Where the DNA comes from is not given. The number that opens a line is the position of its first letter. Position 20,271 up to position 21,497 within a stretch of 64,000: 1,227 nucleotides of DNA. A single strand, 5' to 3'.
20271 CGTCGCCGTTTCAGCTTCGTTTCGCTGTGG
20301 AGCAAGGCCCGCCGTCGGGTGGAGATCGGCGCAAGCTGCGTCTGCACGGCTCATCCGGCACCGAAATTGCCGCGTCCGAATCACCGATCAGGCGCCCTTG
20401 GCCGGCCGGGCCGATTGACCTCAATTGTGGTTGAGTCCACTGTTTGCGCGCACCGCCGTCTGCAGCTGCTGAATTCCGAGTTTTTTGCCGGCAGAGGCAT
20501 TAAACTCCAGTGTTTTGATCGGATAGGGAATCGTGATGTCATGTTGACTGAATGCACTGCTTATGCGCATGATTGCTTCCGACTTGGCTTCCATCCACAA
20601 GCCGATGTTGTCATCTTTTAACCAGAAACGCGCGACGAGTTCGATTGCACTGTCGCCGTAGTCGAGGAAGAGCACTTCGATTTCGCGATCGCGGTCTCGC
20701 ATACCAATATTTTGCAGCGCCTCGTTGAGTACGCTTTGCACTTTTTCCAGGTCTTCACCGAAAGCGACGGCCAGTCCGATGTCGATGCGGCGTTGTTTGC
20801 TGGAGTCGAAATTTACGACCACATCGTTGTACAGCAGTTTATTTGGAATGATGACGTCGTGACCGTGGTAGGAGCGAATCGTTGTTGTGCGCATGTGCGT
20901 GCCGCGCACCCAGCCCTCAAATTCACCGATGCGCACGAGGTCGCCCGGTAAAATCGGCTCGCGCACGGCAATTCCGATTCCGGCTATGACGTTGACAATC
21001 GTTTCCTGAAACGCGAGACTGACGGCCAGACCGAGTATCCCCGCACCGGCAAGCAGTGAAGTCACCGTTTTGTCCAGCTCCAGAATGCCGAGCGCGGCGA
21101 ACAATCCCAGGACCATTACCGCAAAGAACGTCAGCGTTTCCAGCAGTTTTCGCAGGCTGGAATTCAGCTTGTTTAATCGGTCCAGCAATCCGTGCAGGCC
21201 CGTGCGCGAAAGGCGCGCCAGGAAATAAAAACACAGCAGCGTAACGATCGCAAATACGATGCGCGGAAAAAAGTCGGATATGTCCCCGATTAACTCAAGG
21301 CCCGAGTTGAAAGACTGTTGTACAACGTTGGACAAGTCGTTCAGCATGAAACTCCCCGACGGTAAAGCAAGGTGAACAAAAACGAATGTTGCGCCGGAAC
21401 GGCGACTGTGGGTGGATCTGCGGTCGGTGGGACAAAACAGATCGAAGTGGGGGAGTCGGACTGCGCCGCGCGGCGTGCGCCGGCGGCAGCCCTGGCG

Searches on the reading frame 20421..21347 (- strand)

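Call 34: search_protein_families(library=pfam, proteins=[window:20421-21347:-], max_evalue=0.0001)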
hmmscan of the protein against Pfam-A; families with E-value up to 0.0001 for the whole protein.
window:20421-21347:- (308 aa): 4 families
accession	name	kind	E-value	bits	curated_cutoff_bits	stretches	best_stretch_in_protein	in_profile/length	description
PF00924.24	MS_channel_2nd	-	3.4e-14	53.1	20.2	1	116-180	2-66/68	Mechanosensitive ion channel, beta-domain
PF21082.3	MS_channel_3rd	-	1.6e-12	48.1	21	1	194-273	7-88/88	Mechanosensitive ion channel MscS, C-terminal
PF21088.3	MS_channel_1st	-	4.2e-06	27.1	23.1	1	71-114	1-42/42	Mechanosensitive ion channel, transmembrane helices 2/3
PF05552.17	MS_channel_1st_1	-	1.2e-05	25.6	22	1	19-59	6-46/50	Mechanosensitive ion channel, conserved TM helix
